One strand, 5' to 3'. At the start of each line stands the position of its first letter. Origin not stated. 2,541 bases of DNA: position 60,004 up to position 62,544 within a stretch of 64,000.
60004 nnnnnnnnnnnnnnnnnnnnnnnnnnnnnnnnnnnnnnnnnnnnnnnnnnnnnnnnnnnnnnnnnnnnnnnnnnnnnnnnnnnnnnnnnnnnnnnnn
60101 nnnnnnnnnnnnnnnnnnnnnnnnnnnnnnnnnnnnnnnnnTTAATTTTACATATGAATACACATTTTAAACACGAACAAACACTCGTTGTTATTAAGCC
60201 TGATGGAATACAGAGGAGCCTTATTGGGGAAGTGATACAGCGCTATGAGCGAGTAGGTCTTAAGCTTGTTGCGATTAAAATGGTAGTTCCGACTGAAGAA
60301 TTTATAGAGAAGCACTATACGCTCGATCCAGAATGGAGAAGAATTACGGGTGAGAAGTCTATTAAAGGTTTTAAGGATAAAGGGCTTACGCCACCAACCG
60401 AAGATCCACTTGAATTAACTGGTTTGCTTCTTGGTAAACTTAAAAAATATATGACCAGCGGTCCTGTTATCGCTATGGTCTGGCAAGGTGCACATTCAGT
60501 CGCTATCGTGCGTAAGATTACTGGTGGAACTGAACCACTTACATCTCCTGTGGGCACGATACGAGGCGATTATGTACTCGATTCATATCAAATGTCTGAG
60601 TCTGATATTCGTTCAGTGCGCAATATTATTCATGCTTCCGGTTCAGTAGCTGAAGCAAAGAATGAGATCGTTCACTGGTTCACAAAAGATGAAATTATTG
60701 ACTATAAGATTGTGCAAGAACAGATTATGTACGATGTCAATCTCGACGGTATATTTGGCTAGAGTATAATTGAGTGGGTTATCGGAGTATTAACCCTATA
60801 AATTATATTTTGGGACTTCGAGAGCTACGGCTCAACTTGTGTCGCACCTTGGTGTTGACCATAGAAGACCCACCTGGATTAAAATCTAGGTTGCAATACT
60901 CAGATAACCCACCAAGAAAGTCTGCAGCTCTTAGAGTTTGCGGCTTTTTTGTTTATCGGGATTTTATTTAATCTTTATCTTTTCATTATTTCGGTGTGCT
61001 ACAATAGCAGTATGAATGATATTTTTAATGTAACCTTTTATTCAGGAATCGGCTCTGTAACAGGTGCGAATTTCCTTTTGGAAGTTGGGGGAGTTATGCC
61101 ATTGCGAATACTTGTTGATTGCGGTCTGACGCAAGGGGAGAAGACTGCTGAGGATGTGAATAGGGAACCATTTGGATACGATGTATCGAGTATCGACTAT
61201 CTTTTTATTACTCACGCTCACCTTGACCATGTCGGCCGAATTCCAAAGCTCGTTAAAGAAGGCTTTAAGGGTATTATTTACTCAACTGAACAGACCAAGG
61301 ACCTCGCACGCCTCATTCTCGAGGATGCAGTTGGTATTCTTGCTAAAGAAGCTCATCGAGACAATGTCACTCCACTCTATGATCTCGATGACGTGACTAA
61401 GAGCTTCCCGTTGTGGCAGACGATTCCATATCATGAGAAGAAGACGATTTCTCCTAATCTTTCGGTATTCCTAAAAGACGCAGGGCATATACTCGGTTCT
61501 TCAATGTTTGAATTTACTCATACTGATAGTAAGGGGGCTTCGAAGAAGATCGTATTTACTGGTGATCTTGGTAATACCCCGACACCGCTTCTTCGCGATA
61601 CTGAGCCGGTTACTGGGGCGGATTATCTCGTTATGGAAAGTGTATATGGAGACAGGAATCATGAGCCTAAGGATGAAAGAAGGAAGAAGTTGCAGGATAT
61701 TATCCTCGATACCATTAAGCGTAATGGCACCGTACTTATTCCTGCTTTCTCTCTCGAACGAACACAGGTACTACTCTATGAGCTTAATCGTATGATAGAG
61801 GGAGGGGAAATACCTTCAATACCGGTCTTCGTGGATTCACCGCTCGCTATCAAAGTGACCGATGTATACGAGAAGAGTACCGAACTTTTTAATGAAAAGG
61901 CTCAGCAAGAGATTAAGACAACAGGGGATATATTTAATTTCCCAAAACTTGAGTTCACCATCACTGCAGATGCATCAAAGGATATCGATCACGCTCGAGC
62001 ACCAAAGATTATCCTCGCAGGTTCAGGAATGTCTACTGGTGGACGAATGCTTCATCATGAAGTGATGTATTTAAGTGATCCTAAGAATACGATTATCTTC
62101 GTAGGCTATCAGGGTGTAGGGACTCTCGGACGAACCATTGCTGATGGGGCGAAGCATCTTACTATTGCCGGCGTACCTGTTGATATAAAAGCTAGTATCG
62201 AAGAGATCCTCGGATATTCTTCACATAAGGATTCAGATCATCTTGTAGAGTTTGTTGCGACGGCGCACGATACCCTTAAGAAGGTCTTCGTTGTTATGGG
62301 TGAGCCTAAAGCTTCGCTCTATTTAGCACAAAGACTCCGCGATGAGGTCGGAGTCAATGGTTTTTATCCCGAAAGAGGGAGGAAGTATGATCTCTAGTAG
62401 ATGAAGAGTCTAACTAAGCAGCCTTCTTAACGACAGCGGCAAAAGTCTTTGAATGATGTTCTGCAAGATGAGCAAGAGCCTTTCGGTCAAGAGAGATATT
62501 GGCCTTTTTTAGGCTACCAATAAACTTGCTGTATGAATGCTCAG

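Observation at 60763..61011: Candidate about 175-nt structured sRNA or leader between ndk and the RNase J-like gene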

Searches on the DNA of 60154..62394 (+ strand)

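Call 4: search_rna_families(source=window, start=60600, end=61200, threshold=evalue, max_evalue=10, show_alignments=5)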
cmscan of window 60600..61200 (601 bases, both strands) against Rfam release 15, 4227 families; matches with E-value up to 10: 5.
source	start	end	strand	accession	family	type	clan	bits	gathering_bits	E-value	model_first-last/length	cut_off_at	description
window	60681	60714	+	RF00221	SNORD43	Gene; snRNA; snoRNA; CD-box;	CL00059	19.3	45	0.23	1-64/64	no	Small nucleolar RNA SNORD43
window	60835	60953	+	RF00506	Thr_leader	Cis-reg; leader;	-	18.2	55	0.76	1-118/118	no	Threonine operon leader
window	60614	60679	+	RF03788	MIR5304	Gene; miRNA;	-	14.6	75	5.4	1-80/80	no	MIR5304 microRNA precursor family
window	60771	60911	+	RF00013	6S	Gene;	-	14.2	46.4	1.6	19-169/187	no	6S / SsrS RNA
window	60862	61048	-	RF01402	STnc150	Gene; sRNA;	-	13.8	60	1.6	1-267/267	no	STnc150 Hfq binding RNA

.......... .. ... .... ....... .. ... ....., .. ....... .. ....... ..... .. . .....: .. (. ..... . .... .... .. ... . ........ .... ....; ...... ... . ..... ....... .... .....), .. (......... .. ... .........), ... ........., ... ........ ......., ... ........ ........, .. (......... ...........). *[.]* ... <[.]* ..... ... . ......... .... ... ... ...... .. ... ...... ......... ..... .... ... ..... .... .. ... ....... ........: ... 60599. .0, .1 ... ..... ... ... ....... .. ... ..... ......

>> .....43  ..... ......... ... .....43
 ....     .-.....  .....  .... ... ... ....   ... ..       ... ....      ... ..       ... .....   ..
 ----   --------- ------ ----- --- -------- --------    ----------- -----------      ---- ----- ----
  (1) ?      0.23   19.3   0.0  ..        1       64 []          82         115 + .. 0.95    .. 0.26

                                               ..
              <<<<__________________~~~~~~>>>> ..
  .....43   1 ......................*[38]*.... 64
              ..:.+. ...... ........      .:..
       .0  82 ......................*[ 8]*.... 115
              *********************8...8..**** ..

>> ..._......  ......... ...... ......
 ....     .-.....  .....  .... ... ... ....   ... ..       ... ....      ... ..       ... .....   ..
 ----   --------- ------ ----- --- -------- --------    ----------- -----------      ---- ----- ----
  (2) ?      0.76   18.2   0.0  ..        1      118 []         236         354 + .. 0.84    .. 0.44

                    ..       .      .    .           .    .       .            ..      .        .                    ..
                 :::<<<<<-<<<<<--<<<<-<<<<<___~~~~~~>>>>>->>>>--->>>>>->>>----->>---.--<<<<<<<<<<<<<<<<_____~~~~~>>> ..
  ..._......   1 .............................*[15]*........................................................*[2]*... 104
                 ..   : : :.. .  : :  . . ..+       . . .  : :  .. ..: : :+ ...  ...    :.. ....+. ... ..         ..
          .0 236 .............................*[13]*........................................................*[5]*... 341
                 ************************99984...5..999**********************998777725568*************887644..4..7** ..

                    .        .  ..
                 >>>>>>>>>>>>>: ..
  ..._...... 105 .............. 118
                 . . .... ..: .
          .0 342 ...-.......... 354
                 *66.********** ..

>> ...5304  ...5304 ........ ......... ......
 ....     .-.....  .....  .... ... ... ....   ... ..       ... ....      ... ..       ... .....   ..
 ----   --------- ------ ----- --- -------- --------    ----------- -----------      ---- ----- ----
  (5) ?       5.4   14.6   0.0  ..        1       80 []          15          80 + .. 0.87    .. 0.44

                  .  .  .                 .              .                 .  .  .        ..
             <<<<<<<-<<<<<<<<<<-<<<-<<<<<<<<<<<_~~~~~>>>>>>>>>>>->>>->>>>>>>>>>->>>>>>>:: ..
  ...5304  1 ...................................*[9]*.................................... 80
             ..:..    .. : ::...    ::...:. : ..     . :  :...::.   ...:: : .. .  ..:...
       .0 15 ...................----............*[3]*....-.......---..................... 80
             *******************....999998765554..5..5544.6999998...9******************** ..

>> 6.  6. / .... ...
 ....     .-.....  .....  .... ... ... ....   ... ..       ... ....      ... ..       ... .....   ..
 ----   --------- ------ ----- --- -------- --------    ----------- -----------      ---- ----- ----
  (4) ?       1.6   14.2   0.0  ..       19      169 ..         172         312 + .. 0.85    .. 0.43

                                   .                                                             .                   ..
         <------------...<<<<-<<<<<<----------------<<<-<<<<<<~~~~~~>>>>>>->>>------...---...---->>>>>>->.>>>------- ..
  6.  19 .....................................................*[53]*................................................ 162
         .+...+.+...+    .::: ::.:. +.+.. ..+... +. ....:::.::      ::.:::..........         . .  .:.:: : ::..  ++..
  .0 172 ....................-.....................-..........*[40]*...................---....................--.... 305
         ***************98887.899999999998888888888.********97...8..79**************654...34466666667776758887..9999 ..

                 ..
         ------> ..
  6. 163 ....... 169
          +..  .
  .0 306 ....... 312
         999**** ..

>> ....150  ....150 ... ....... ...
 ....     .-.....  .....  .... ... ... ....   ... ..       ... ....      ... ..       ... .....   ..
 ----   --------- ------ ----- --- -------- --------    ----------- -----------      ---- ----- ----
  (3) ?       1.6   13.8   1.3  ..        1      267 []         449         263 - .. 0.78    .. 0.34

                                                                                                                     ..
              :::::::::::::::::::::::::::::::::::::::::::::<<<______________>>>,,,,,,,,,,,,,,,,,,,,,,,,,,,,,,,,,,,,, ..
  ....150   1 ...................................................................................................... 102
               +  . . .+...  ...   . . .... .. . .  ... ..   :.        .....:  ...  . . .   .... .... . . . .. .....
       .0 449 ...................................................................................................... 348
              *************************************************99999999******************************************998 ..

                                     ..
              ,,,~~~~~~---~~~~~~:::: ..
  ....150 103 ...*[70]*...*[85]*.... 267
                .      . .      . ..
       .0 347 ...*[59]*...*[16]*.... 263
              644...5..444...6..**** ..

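Call 16: build_rna_model(alignment_id=A1, structure=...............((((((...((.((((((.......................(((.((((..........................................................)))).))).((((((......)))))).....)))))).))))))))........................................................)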
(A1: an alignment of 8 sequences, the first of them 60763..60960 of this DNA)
Model R1 built from alignment A1 (8 sequences, 225 columns); structure: as given.
model positions 191; base pairs 27; branch points 1; effective number of sequences 3.43; information 0.59 bits per position. Calibrated on 0.2 Mb of random sequence (short: E-values are rough).
structure used (alignment columns):
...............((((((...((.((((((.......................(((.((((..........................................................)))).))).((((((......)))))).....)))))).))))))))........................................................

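Call 17: search_with_rna_model(model_id=R1, sources=[window, L001, L002, L003, L004, L005, L006, L007, L008, L009, L010, L011, L012, L013, L014, L015, L016, L017, L018, L019, L020, L021, L022, L023, L024, L025, L026, L027, L028, L029, L030, L031, L032, L033, L034, L035, L036, L037, L038, L039, L040, L041, L042, L043, L044, L045, L046, L047, L048, L049, L050, L051, L052, L053, L054, L055, L056, L057, L058, L059, L060, L061, L062, L063, L064, L065, L066, L067, L068, L069, L070, L071, L072, L073, L074, L075, L076, L077, L078, L079, L080], max_evalue=1, make_alignment=true)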
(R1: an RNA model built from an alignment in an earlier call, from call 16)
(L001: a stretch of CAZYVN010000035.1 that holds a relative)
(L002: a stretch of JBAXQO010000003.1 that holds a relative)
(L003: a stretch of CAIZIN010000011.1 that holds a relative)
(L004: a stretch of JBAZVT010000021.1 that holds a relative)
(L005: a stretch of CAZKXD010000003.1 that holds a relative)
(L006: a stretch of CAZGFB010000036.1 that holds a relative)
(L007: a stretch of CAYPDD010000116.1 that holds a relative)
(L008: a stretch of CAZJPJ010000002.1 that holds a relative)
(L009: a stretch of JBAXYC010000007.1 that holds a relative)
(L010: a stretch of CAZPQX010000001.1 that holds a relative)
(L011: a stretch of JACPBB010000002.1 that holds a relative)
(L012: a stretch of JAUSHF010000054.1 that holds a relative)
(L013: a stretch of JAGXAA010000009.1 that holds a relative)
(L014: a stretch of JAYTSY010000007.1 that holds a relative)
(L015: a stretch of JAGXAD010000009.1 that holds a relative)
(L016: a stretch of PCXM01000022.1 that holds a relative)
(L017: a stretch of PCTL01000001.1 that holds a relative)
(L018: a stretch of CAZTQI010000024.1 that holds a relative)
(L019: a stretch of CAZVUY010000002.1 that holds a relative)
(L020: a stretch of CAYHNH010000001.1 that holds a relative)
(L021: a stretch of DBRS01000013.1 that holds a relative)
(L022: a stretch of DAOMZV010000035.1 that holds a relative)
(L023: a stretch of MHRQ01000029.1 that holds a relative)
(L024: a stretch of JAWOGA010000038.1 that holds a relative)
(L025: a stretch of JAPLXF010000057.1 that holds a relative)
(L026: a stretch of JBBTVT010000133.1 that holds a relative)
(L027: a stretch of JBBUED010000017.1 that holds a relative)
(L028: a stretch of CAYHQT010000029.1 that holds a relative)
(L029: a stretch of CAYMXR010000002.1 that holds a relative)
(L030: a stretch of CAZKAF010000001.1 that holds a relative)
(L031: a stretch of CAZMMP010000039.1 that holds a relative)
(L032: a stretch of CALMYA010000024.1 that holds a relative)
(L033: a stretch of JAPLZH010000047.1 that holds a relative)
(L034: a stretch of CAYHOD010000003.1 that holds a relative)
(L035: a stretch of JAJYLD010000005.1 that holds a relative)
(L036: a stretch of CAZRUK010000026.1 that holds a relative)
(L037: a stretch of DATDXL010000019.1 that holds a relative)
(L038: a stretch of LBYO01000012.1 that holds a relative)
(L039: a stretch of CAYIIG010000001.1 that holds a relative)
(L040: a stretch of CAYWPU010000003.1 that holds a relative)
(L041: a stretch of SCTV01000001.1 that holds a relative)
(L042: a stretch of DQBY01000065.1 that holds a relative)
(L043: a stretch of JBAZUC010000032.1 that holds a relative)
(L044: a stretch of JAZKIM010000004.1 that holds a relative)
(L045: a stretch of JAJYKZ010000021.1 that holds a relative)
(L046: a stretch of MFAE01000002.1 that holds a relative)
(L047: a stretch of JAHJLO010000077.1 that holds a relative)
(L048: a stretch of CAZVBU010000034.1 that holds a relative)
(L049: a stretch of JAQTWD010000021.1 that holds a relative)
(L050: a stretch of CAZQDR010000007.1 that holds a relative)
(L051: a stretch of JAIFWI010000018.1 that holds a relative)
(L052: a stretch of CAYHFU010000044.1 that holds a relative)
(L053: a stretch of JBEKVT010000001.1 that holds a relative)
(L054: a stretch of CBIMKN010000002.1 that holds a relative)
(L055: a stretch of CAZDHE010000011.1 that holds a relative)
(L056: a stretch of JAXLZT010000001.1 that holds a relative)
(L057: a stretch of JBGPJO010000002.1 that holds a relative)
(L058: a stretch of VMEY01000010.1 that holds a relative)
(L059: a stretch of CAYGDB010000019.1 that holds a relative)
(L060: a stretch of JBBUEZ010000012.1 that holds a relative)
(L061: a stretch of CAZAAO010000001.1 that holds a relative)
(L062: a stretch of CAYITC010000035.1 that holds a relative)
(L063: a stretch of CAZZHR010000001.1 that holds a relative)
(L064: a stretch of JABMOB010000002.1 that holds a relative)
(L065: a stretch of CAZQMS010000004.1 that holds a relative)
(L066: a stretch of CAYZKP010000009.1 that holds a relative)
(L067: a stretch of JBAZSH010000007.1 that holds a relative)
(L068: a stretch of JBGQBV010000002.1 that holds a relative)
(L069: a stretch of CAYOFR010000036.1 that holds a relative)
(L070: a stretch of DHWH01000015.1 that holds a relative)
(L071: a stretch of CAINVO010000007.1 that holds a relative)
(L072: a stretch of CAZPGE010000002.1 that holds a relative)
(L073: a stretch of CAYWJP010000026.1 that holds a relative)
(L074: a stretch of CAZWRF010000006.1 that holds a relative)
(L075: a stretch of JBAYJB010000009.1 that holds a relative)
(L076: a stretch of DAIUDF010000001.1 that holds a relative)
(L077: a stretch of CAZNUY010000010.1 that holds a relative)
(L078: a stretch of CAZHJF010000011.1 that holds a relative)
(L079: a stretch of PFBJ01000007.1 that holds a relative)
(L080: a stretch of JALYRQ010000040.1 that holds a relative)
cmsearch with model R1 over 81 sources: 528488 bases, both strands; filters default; matches with E-value up to 1: 76.
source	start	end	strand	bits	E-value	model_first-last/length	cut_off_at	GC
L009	3643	3827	+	168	1.8e-35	1-191/191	no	0.44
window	60765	60961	+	153.1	4.2e-32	1-191/191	no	0.42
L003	4148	4351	+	148.5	4.6e-31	1-191/191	no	0.4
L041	3635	3830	+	148.4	4.8e-31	1-191/191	no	0.41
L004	4167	4342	+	146.2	1.5e-30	1-191/191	no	0.39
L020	3678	3865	+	142.7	9.3e-30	1-191/191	no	0.43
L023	4010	4205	+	137.3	1.6e-28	1-191/191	no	0.45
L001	818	1006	+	125.4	7.7e-26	1-191/191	no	0.44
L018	4168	4371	+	121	7.9e-25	1-191/191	no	0.37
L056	3746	3924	+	103.9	5.6e-21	1-191/191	no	0.36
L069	1156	1335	+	103.1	8.8e-21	1-191/191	no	0.34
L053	3696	3869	+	94.3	8.7e-19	1-191/191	no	0.47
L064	3721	3923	+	85.7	7.5e-17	1-191/191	no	0.35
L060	3664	3841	+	85.6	7.9e-17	1-191/191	no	0.46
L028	3502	3692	+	85.6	8.2e-17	1-191/191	no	0.42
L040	3607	3784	+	83.7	2.2e-16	1-191/191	no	0.39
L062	3438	3665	+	79.3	2.2e-15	1-191/191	no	0.51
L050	6252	6432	+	79.1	2.4e-15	1-191/191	no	0.41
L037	3563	3768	+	78.4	3.4e-15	1-191/191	no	0.46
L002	3958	4163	+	75.6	1.5e-14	1-191/191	no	0.41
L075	3693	3864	+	75.3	1.7e-14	1-191/191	no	0.44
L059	3634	3810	+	73.9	3.5e-14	1-191/191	no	0.37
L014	1439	1622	+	73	5.8e-14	1-191/191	no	0.42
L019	3664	3843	+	72.4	7.7e-14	1-191/191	no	0.41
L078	3625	3831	+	69.7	3.2e-13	1-191/191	no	0.35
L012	3611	3817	+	69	4.6e-13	1-191/191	no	0.32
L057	3633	3805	+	68.3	6.7e-13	1-191/191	no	0.39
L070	3712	3903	+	67.9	8.2e-13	1-191/191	no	0.43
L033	3603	3802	+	66.6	1.6e-12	1-191/191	no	0.41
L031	2298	2477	+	66.5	1.7e-12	1-191/191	no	0.45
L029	3895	4112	+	65.5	2.8e-12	1-191/191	no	0.39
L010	3657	3838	+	65.1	3.5e-12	1-191/191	no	0.38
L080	4180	4381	+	63.8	7e-12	1-191/191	no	0.46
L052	821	1038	+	63.7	7.4e-12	1-191/191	no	0.45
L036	3977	4194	+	63.5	8e-12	1-191/191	no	0.42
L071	1847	2025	+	62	1.8e-11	1-191/191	no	0.4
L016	2018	2214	+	60.4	4.1e-11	1-191/191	no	0.39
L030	3709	3887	+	57.2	2.1e-10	1-191/191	no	0.49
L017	877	1037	+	56.8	2.6e-10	1-191/191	no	0.48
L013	3839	4033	+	56.6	3e-10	1-191/191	no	0.43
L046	4487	4661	+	47.1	4.2e-08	1-191/191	no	0.38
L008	3608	3817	+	46.8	4.9e-08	1-191/191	no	0.43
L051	3602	3812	+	46.3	6.2e-08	1-191/191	no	0.46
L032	788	983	+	43.2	3.1e-07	1-191/191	no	0.44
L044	3701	3888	+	43.2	3.2e-07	1-191/191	no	0.45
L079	3663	3836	+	43.2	3.3e-07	1-191/191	no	0.51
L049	3674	3868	+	40.7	1.2e-06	1-191/191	no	0.45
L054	3631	3806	+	37.8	5.4e-06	1-191/191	no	0.53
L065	3735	3910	+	37.8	5.4e-06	1-191/191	no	0.51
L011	3659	3842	+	37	8.1e-06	1-191/191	no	0.47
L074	4115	4306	+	34.4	3.1e-05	1-191/191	no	0.46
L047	3787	3979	+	32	0.00011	1-191/191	no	0.37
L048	1253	1450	+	29.8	0.00035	1-191/191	no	0.46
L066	3685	3860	+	27.3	0.0013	1-191/191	no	0.46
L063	3635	3810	+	25.5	0.0033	1-191/191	no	0.53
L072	3734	3906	+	25.3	0.0036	1-191/191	no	0.5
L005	3858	4035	+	24.5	0.0056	1-191/191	no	0.51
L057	6251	6304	+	23.6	0.0089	1-191/191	no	0.37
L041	3780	3865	-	22.2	0.019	1-191/191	no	0.41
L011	2295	2371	+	21.2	0.031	1-191/191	no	0.25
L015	3647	3790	+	20.9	0.036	1-191/191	no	0.42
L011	2323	2375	-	20.8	0.039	1-191/191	no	0.25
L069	3154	3218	-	20.7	0.039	1-191/191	no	0.31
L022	1892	1995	+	20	0.059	28-135/191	no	0.42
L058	6342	6399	+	19.6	0.07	1-191/191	no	0.43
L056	5733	5780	-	19.1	0.091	1-191/191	no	0.33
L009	3778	3870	-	18.3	0.14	1-191/191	no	0.4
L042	1337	1505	-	17.7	0.19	1-191/191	no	0.38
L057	6255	6342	-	17.6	0.2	1-191/191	no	0.42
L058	3638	3814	+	17.5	0.21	1-191/191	no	0.52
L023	4156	4273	-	17.3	0.23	1-191/191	no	0.48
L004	4295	4455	-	15.2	0.71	1-191/191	no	0.32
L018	4322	4413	-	15.2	0.72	1-191/191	no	0.27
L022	374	487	+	15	0.78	1-191/191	no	0.35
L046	544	599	-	14.6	0.97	1-191/191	no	0.21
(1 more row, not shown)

Alignment A3: 76 matches aligned to the model, 456 columns, each read 5' to 3' on its own strand. Consensus structure (alignment columns), stored with it:
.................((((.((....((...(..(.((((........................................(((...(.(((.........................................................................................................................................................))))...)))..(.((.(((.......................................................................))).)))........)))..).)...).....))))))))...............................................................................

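Call 18: search_rna_families(sources=[L009, L003, L041, L004, L020, L023, L001, L018, L056, L069, L053, L064, L060, L028, L040, L062, L050, L037, L002, L075], threshold=gathering)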
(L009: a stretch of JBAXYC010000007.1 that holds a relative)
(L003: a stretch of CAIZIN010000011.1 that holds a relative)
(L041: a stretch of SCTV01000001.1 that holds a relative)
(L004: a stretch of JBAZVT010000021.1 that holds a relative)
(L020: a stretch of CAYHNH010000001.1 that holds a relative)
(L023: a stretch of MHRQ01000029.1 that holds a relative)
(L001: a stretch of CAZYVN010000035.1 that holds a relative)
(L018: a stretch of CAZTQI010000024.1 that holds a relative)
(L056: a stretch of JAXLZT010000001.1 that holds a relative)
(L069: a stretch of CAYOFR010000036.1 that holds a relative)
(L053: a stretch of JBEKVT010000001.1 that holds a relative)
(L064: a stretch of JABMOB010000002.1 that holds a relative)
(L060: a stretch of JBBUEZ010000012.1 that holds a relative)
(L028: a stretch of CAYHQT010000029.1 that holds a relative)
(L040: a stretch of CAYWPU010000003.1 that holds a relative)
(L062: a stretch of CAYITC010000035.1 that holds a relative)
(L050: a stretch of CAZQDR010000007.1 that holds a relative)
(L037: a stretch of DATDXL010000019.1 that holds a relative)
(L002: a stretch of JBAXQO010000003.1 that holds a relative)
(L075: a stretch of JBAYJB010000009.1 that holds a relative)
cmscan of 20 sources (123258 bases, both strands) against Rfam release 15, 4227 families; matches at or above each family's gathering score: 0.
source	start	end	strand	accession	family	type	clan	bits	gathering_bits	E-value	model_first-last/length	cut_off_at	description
